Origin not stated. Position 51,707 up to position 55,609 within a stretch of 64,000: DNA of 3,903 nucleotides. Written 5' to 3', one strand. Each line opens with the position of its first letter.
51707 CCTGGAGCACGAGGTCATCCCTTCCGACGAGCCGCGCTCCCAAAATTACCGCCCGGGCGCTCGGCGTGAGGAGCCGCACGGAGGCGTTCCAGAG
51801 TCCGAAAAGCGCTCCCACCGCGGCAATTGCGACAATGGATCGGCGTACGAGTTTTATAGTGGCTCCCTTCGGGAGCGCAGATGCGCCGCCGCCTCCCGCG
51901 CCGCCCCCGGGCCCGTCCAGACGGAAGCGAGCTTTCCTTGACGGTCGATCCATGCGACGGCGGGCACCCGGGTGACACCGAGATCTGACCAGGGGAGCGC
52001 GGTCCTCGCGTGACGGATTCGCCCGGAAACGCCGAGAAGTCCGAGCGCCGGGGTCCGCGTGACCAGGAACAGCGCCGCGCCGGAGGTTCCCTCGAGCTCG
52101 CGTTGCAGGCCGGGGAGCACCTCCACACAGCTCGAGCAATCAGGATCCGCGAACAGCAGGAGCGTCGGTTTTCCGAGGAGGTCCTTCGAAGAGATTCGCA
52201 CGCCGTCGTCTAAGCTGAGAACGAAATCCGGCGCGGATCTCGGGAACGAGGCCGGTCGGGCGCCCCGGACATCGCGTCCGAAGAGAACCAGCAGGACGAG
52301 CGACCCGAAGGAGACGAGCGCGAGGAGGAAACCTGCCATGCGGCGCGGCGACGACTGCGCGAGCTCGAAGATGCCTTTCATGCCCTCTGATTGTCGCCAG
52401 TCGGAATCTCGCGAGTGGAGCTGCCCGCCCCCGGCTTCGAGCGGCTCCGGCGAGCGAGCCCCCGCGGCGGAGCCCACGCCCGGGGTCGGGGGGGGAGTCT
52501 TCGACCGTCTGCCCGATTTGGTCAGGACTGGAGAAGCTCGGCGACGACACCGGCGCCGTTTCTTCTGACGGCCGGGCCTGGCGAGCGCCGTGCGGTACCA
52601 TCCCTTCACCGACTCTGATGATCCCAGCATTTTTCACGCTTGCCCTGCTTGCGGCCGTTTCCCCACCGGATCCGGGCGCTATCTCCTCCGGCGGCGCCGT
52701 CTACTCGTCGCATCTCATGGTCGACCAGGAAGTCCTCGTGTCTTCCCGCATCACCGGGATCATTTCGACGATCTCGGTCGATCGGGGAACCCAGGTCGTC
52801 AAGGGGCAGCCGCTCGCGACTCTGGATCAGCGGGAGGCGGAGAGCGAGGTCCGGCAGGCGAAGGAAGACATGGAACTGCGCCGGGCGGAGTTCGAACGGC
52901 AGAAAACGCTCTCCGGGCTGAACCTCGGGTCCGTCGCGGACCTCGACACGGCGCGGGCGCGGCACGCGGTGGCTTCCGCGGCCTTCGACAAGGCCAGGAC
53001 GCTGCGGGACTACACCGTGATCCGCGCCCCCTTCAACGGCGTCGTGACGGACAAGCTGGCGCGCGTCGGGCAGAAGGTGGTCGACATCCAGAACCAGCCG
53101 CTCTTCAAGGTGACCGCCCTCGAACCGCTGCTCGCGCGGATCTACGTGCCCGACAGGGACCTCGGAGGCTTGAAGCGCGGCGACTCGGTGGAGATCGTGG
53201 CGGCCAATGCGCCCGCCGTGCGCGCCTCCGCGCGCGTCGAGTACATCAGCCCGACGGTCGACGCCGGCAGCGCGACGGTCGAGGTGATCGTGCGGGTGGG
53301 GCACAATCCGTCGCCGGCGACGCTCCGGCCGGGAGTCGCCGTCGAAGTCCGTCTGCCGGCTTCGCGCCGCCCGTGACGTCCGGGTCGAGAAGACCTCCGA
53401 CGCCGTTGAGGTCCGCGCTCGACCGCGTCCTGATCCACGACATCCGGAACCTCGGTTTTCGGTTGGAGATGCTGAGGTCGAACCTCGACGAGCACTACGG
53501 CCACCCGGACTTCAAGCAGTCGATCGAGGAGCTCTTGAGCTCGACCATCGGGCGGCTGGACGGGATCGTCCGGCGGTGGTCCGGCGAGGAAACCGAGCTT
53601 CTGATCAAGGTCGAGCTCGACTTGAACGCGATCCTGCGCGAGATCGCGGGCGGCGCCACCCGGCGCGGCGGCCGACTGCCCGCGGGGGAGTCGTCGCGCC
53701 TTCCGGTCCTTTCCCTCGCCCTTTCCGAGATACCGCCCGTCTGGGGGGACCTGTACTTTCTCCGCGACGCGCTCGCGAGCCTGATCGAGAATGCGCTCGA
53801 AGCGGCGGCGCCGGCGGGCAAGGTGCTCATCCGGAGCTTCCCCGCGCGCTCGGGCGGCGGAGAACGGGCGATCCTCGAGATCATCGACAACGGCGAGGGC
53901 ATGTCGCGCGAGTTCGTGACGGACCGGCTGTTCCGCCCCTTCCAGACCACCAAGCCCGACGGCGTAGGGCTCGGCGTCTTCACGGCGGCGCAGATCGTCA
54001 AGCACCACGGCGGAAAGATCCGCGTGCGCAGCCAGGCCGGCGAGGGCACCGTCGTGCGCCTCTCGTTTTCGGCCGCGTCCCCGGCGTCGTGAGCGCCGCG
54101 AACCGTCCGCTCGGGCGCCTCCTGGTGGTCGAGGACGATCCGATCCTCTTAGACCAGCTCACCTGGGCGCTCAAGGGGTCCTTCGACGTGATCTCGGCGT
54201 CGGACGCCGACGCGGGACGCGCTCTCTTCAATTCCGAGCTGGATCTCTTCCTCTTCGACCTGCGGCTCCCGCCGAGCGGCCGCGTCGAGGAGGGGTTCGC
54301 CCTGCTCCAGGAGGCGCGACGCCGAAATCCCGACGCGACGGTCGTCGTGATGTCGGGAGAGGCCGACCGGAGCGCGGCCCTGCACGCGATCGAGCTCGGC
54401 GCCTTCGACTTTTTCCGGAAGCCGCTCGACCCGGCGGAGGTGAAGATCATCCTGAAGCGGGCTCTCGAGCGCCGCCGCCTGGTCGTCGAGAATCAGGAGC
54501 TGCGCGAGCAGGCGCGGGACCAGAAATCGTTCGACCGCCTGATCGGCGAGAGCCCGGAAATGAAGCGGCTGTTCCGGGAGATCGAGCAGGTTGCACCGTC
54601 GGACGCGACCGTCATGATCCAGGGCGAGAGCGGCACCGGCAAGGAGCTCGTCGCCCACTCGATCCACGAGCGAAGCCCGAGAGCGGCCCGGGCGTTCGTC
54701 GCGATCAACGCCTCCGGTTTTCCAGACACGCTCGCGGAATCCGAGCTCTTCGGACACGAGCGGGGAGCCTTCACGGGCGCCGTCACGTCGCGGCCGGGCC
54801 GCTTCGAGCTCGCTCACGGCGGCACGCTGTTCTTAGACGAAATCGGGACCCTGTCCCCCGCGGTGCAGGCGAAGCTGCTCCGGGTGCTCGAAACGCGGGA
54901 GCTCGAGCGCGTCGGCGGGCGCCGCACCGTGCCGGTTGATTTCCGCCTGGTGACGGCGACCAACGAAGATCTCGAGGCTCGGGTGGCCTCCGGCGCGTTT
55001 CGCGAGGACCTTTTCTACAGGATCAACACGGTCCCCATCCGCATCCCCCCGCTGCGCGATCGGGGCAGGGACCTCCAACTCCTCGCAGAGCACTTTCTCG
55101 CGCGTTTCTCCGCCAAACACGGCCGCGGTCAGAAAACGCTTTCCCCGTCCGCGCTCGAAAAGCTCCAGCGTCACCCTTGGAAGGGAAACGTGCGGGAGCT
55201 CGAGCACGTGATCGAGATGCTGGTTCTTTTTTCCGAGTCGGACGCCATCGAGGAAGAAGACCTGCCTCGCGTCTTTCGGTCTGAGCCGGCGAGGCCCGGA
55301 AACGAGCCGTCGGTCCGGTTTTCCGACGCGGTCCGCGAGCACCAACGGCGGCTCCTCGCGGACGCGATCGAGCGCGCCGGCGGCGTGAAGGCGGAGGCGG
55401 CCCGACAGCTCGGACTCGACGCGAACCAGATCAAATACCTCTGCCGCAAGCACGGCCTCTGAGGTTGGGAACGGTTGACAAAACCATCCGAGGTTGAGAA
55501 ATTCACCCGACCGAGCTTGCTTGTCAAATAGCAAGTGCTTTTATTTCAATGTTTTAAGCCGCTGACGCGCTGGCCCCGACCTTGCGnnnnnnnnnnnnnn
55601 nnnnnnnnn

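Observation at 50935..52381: Sec-signal plus double-glycine-leader peptide, paired with an outward-facing stand-alone C39 peptidase and a TlpA-like thioredoxin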

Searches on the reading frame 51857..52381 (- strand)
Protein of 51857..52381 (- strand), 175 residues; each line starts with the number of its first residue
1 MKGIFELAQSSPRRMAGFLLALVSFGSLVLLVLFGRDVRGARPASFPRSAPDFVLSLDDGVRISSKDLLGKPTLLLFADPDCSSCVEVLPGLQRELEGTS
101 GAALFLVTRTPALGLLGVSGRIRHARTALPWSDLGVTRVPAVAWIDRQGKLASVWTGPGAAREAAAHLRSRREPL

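Call 5: search_protein_families(library=pfam, proteins=[window:51857-52381:-], max_evalue=0.01)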
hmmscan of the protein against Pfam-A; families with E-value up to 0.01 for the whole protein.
seq(175 aa): 2 families
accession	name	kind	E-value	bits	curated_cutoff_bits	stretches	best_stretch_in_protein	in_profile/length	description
PF00578.27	AhpC-TSA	-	8e-05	23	26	1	49-97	4-53/124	AhpC/TSA family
PF08534.16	Redoxin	-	0.003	17.8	26.6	0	49-92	5-54/148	Redoxin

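Call 6: search_protein_families(library=ncbifam, proteins=[window:51857-52381:-], max_evalue=0.01)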
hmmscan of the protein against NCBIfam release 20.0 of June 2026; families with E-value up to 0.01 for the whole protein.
seq(175 aa): 2 families
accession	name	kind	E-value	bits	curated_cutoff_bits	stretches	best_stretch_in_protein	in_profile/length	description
NF002854.0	PRK03147.1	subfamily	0.00098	19.1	170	0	47-93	39-85/176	thiol-disulfide oxidoreductase ResA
TIGR02661.1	MauD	equivalog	0.0085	15.6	188.6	0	50-91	52-95/189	methylamine dehydrogenase accessory protein MauD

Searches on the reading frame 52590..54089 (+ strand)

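Call 5: search_protein_families(library=pfam, proteins=[window:52590-54089:+], max_evalue=0.01)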
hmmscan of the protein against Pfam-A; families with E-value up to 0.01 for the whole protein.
window:52590-54089:+ (500 aa): 2 families
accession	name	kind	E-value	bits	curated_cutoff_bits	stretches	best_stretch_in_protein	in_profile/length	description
PF02518.31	HATPase_c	-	5.2e-18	66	26.4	1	387-494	2-108/111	Histidine kinase-, DNA gyrase B-, and HSP90-like ATPase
PF13589.12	HATPase_c_3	-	0.0079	16.7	25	0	392-446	4-53/137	Histidine kinase-, DNA gyrase B-, and HSP90-like ATPase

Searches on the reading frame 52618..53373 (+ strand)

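Call 5: search_protein_families(library=pfam, proteins=[window:52618-53373:+], max_evalue=0.01)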
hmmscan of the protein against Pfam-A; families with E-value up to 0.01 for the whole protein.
window:52618-53373:+ (252 aa): 4 families
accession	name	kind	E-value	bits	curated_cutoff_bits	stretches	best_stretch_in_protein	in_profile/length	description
PF16576.10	HlyD_D23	-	5.6e-21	75.2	30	1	39-240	20-212/214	Barrel-sandwich domain of CusB or HlyD membrane-fusion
PF13437.12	HlyD_3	-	1.3e-17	64.9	22.2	1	134-239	1-106/106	HlyD family secretion protein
PF13533.13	Biotin_lipoyl_2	-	4.1e-05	23.7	29.8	1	40-70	2-32/32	Biotin-lipoyl like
PF00364.28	Biotin_lipoyl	-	0.00017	21.8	22.1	0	40-69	44-73/73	Biotin-requiring enzyme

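Call 6: search_protein_families(library=ncbifam, proteins=[window:52618-53373:+], max_evalue=0.01)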
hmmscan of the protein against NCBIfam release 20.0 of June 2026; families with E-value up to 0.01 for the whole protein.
window:52618-53373:+ (252 aa): 21 families
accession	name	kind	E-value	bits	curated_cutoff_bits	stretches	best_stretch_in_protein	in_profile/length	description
TIGR01730.1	RND_mfp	subfamily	2.5e-43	148.3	94.9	1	33-249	21-247/322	efflux RND transporter periplasmic adaptor subunit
TIGR00999.1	8a0102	subfamily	4.9e-24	84.9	319.3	1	57-247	1-202/271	CzcB/NccB family metal efflux transporter periplasmic adaptor subunit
NF002939.0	PRK03598.1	equivalog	4e-18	65.7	393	2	107-222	179-292/332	secretion protein HlyD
TIGR00998.1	8a0101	subfamily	3.3e-13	49.3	390.8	2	37-86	41-90/334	EmrA/EmrK family multidrug efflux transporter periplasmic adaptor subunit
NF007785.0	PRK10476.1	equivalog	7.4e-13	48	376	2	105-211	181-285/347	multidrug transporter subunit MdtN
NF008606.0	PRK11578.1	equivalog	1.9e-12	47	342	1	38-215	61-267/371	macrolide transporter subunit MacA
TIGR02971.1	heterocyst_DevB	subfamily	1.4e-11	44.3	129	2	77-216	150-284/327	ABC exporter membrane fusion protein, DevB family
TIGR01843.1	type_I_hlyD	subfamily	1.7e-10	40.4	208.65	1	5-98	15-103/422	HlyD family type I secretion periplasmic adaptor subunit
NF008589.1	PRK11556.1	equivalog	1.6e-09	37.1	391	1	37-198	83-262/392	MdtA/MuxA family multidrug efflux RND transporter periplasmic adaptor subunit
NF007850.1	PRK10559.1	equivalog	1.1e-07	31.2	400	1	39-222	41-234/303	p-hydroxybenzoic acid efflux pump subunit AaeA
NF033834.1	RND_adapt_MexA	exception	1.4e-06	27.7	750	1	41-188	66-213/373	multidrug efflux RND transporter periplasmic adaptor subunit MexA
NF045904.1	RND-peri-MexE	equivalog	8.1e-06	25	714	1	32-151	57-190/390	multidrug efflux RND transporter periplasmic adaptor subunit MexE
NF005117.0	PRK06549.1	equivalog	2.9e-05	24.7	159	0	118-167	48-94/130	acetyl-CoA carboxylase biotin carboxyl carrier protein subunit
NF007132.1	PRK09578.1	equivalog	8.8e-05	21.4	512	1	80-187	120-228/396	MexX/AxyX family multidrug efflux RND transporter periplasmic adaptor subunit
NF007303.0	PRK09783.1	subfamily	0.00013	20.5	390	1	37-248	127-326/414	copper/silver efflux system membrane fusion protein CusB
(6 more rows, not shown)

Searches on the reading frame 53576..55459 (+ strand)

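Call 5: search_protein_families(library=pfam, proteins=[window:53576-55459:+], max_evalue=0.01)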
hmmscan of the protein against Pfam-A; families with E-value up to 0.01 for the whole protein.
window:53576-55459:+ (628 aa): 9 families
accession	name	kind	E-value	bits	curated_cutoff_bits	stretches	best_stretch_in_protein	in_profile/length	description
PF00158.32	Sigma54_activat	-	9.7e-69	230.8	20.2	1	322-488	1-167/168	Sigma-54 interaction domain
PF25601.1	AAA_lid_14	-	2.1e-23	82.4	27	1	494-573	1-80/87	AAA+ ATPase lid domain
PF14532.12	Sigma54_activ_2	-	2.7e-20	73.5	25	1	323-493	1-138/138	Sigma-54 interaction domain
PF00072.30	Response_reg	-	5.3e-15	56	30.2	1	183-290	2-107/111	Response regulator receiver domain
PF07728.20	AAA_5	-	3.3e-10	40.6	22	1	346-465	2-124/139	AAA domain (dynein-related subfamily)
PF01078.27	Mg_chelatase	-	1.3e-07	31.7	20.3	1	401-463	93-157/207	Magnesium chelatase, subunit ChlI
PF02954.25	HTH_8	-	1.7e-06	28.1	22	1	586-620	2-36/42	Bacterial regulatory protein, Fis family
PF07724.20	AAA_2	-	0.00028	21.4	27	1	345-453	5-113/166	AAA domain (Cdc48 subfamily)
PF00004.35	AAA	-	0.0084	17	21.2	0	347-464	2-110/131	ATPase family associated with various cellular activities (AAA)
